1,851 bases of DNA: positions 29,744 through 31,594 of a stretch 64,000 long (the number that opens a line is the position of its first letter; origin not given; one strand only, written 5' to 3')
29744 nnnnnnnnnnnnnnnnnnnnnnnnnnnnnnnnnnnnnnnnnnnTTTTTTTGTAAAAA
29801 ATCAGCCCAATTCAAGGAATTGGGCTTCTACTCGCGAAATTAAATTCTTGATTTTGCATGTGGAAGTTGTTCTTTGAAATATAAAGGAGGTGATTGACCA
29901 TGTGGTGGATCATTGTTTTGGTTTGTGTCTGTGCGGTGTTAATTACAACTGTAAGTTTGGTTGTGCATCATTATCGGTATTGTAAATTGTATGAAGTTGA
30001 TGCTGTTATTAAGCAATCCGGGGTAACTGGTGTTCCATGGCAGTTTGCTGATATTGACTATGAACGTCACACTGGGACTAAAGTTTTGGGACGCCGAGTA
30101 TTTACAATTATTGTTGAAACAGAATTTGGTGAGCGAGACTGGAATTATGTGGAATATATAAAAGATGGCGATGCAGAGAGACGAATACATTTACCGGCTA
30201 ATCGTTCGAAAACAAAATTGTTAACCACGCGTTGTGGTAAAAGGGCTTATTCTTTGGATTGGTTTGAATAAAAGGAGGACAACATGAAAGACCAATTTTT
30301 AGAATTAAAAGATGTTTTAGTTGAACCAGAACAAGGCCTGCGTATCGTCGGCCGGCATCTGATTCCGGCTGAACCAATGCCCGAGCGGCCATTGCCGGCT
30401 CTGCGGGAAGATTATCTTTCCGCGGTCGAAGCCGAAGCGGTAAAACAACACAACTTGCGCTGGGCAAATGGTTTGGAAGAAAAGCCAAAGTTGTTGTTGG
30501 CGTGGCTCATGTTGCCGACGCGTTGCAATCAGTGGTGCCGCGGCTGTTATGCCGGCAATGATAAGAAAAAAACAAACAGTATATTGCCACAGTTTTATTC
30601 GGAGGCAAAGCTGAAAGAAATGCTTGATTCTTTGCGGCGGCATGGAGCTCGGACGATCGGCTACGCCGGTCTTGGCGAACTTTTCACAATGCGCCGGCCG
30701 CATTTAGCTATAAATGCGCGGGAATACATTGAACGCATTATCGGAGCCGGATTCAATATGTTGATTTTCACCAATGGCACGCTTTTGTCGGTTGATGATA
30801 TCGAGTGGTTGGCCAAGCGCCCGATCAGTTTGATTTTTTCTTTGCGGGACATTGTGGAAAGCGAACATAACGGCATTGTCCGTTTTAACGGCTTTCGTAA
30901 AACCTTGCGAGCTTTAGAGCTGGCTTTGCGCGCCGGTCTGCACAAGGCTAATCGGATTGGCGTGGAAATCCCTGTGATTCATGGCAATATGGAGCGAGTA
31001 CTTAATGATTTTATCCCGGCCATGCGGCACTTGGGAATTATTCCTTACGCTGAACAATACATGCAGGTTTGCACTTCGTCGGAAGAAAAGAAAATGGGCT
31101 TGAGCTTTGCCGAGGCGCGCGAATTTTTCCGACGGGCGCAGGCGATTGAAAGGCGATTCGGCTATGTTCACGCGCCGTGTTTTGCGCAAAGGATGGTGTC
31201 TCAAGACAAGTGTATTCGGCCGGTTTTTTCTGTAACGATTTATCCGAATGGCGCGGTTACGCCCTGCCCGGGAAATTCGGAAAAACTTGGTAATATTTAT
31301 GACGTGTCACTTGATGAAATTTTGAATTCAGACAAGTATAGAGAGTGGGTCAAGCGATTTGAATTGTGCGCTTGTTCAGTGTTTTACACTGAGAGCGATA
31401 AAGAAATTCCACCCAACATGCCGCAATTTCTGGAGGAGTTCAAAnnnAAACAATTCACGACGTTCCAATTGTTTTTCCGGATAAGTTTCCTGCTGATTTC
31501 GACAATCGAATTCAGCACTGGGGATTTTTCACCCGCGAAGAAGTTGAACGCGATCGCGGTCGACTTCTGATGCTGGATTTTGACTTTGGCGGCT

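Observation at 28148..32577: Operon of three radical SAM enzymes (one B12-binding, two SPASM paralogs) plus a small membrane protein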

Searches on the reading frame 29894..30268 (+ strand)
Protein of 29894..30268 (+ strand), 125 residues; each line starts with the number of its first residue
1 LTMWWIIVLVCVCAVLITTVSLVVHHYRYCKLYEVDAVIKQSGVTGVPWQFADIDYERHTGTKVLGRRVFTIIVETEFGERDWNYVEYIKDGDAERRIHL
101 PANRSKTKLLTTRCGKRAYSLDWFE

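Call 3: search_protein_families(library=pfam, proteins=[window:29894-30268:+], max_evalue=0.01)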
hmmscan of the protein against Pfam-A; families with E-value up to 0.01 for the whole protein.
window:29894-30268:+ (125 aa): 0 families

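Call 4: search_protein_families(library=ncbifam, proteins=[window:29894-30268:+], max_evalue=0.01)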
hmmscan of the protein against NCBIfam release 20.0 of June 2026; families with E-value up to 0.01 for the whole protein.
window:29894-30268:+ (125 aa): 0 families

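Call 20: search_protein_families(library=padloc, proteins=[window:29900-30268:+], max_evalue=0.01)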
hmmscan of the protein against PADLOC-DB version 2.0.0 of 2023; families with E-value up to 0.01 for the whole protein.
window:29900-30268:+ (123 aa): 0 families

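Call 21: search_protein_families(library=phrogs, proteins=[window:29900-30268:+], max_evalue=0.01)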
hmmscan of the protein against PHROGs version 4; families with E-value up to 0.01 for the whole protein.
window:29900-30268:+ (123 aa): 0 families

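Call 85: search_protein_families(library=pfam, proteins=[window:29900-30268:+], max_evalue=0.1)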
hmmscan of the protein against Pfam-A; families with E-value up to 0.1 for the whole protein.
window:29900-30268:+ (123 aa): 1 family
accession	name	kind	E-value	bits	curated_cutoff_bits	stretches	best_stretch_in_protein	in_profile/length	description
PF11721.14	Malectin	-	0.066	13.6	23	1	37-89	71-117/163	Malectin domain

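Call 100: list_cluster_members(proteins=[P0001, P0049, P0098, window:29900-30268:+, window:27159-27896:-])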
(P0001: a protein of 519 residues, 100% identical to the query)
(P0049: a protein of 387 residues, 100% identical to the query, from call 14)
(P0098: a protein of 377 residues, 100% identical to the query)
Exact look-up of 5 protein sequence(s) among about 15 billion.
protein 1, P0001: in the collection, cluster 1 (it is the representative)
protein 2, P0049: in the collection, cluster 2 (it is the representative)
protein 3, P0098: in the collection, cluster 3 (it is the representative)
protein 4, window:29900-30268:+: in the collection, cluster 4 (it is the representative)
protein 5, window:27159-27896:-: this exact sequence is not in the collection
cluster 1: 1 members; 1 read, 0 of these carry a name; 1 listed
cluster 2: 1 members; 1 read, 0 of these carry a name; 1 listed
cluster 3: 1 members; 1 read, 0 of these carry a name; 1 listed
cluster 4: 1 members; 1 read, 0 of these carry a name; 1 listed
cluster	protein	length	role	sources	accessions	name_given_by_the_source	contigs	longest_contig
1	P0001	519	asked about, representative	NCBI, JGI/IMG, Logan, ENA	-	-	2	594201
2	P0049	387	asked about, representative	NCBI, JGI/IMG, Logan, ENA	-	-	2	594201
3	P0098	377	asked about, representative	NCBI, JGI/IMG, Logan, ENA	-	-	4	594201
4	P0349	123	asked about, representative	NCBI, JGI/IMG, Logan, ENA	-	-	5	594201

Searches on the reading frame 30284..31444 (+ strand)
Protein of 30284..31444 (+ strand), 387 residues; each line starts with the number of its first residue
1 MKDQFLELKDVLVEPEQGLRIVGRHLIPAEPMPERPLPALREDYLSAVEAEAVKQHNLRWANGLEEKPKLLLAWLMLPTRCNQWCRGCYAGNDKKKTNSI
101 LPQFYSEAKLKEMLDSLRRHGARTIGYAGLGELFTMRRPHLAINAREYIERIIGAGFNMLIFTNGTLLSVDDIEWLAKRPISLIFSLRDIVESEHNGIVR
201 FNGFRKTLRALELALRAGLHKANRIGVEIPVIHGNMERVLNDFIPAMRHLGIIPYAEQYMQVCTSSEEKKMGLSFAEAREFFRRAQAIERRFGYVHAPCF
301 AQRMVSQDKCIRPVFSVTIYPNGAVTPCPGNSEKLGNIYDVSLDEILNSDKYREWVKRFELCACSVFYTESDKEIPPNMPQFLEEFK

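Call 3: search_protein_families(library=pfam, proteins=[window:30284-31444:+], max_evalue=0.01)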
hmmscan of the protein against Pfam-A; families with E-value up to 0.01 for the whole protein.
window:30284-31444:+ (387 aa): 2 families
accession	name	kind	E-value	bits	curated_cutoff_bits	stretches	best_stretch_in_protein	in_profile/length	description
PF13186.11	SPASM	-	1.1e-09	38.8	21.5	1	310-363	1-64/67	Iron-sulfur cluster-binding domain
PF04055.27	Radical_SAM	-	6.3e-09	36.7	29.5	1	79-236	5-155/166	Radical SAM superfamily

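Call 4: search_protein_families(library=ncbifam, proteins=[window:30284-31444:+], max_evalue=0.01)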
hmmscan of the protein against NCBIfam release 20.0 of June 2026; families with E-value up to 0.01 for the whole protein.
window:30284-31444:+ (387 aa): 15 families
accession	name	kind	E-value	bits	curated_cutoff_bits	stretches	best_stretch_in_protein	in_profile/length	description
TIGR04317.1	W_rSAM_matur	equivalog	4.1e-08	32.7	380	1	77-240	10-165/349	tungsten cofactor oxidoreductase radical SAM maturase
NF012164.0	AlbA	equivalog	1.3e-07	30.4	850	1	61-351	103-381/442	subtilosin maturase AlbA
NF038283.1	viperin_w_prok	equivalog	2.5e-07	30.1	180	1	79-247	10-178/281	viperin family antiviral radical SAM protein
TIGR04546.1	rSAM_ahbC_deAc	equivalog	1.9e-06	26.9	650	1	71-225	40-183/390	12,18-didecarboxysiroheme deacetylase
TIGR04347.1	pseudo_SAM_Halo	equivalog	1.2e-05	24.8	525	1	72-226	40-183/390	TIGR04347 family pseudo-SAM/SPASM protein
TIGR04055.1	rSAM_NirJ2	equivalog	4.5e-05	23.1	500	1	79-220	8-139/326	putative heme d1 biosynthesis radical SAM protein NirJ2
TIGR04051.1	rSAM_NirJ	equivalog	0.00028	20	515.45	1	77-237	8-154/354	heme d1 biosynthesis radical SAM protein NirJ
NF041298.1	rSAM_mat_DynA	equivalog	0.00066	18.7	450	0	302-364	244-308/356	dynobactin maturation radical SAM/SPASM protein DynA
NF033640.1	N_Twi_rSAM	subfamily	0.00084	18.5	170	1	307-355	2-53/398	twitch domain-containing radical SAM protein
TIGR04163.1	rSAM_cobopep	equivalog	0.00098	18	375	1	78-193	70-183/428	peptide-modifying radical SAM enzyme CbpB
TIGR04340.1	rSAM_ACGX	hypoth_equivalog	0.0012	18.2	400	0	295-363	238-308/341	radical SAM/SPASM domain protein, ACGX system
TIGR04304.1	GeoRSP_SPASM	equivalog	0.0012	18.1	300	1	316-357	211-252/293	GeoRSP system SPASM domain protein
NF040492.1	not_ScfB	exception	0.0013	17.7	855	0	78-194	102-219/450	ScfB-related radical SAM/SPASM orphan maturase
NF045574.1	sacti_mat_StsB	exception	0.0037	16.2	625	1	66-220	91-234/466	StsB family radical SAM/SPASM domain sactipeptide maturase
NF041707.1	rSAM_YhhB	equivalog_domain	0.0039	16.2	445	1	77-188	8-123/369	cyclophane-forming radical SAM/SPASM peptide maturase YhhB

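Call 14: find_homologous_proteins(query=window:30284-31444:+, max_evalue=0.00001)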
Query window:30284-31444:+ (387 aa): 49 proteins with E <= 0.00001 among 4426 candidates.
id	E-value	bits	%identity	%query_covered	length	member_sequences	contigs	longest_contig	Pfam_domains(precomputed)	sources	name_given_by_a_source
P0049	3.1e-264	894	100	100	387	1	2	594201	PF13186.12,PF04055.28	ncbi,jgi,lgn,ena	-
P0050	4.8e-181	620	69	99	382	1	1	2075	PF13186.12,PF04055.28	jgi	-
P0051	4.6e-172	590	68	98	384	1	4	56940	PF13186.12,PF04055.28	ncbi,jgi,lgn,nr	ncbi:radical SAM protein [Candidatus Kuenenbacteria bacterium]|nr:radical SAM protein [Candidatus Ku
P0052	6.0e-166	570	65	98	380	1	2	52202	PF13186.12,PF04055.28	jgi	jgi:MoaA/NifB/PqqE/SkfB family radical SAM enzyme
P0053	6.8e-164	563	63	98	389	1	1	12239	PF13186.12,PF04055.28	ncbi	-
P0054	4.2e-159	548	61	98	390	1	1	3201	PF13186.12,PF04055.28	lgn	-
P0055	3.6e-122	426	69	74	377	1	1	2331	PF04055.28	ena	-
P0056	2.0e-116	407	51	98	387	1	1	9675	PF04055.28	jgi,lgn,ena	-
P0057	7.8e-115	402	48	100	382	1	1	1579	PF04055.28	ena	-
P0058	1.1e-113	398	49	96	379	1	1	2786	PF13186.12,PF04055.28,PF13353.12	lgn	-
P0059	2.4e-112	394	48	100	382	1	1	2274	PF04055.28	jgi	jgi:MoaA/NifB/PqqE/SkfB family radical SAM enzyme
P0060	8.8e-112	392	47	99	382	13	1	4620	PF04055.28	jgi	-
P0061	8.9e-112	392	47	100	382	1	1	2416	PF04055.28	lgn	-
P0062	1.7e-111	391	47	100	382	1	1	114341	PF04055.28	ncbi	-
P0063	3.7e-111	390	48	98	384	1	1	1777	PF13186.12,PF04055.28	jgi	jgi:MoaA/NifB/PqqE/SkfB family radical SAM enzyme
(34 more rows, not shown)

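Call 20: search_protein_families(library=padloc, proteins=[window:30284-31444:+], max_evalue=0.01)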
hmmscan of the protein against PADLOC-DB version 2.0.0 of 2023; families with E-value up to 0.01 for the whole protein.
window:30284-31444:+ (387 aa): 2 families
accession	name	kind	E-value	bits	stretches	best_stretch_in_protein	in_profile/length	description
PDLC02903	pVip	-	8.6e-09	33.2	1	78-291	7-194/257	Viperins not associated with kinases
PDLC02904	pVip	-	5e-08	30.8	1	70-288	3-200/262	Viperins associated with kinases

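Call 21: search_protein_families(library=phrogs, proteins=[window:30284-31444:+], max_evalue=0.01)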
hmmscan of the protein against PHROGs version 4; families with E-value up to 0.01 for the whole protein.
window:30284-31444:+ (387 aa): 0 families

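Call 22: search_solved_structures(query=window:30284-31444:+, max_evalue=0.01)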
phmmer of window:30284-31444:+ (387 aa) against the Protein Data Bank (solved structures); distinct sequences matched with E-value up to 0.01: 0.

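Call 49: search_solved_structures(query=A1, max_evalue=1)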
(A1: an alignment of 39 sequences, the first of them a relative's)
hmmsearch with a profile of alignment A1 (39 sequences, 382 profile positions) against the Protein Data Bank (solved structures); distinct sequences matched with E-value up to 1: 16.
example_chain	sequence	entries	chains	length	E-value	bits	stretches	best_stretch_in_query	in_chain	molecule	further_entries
6efn_A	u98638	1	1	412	4.3e-08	35.8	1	75-212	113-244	Sporulation killing factor maturation protein SkfB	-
8vpo_A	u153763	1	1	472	3.7e-07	32.7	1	26-208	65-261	Radical SAM core domain-containing protein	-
7vob_C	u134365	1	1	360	7.3e-07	31.7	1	70-213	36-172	Cytosylglucuronate decarboxylase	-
7voc_C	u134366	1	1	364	7.5e-07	31.7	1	70-213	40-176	Cytosylglucuronate decarboxylase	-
5wgg_A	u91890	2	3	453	0.0001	24.6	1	61-193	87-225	Radical SAM domain protein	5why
9gm3_A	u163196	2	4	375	0.00026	23.3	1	66-212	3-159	ChlB radical SAM domain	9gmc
4m7t_A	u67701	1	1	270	0.00032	23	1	70-178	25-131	BtrN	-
4m7s_A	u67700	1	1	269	0.00051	22.4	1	75-178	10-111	BtrN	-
9dfn_A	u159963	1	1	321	0.01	18.1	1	78-276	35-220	Radical SAM core domain-containing protein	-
9dfu_A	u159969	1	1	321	0.015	17.6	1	79-276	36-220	Radical SAM core domain-containing protein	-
9dgw_A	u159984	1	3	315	0.022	17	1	79-181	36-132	Radical SAM core domain-containing protein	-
9dfw_A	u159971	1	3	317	0.022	17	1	79-181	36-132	Radical SAM core domain-containing protein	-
6b4c_A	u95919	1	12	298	0.023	16.9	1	79-181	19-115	Viperin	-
7n7i_A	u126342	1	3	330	0.027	16.7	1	79-181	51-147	Viperin-like enzyme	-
3kje_A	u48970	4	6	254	0.41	12.8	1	226-265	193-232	CO dehydrogenase/acetyl-CoA synthase complex, accessory protein CooC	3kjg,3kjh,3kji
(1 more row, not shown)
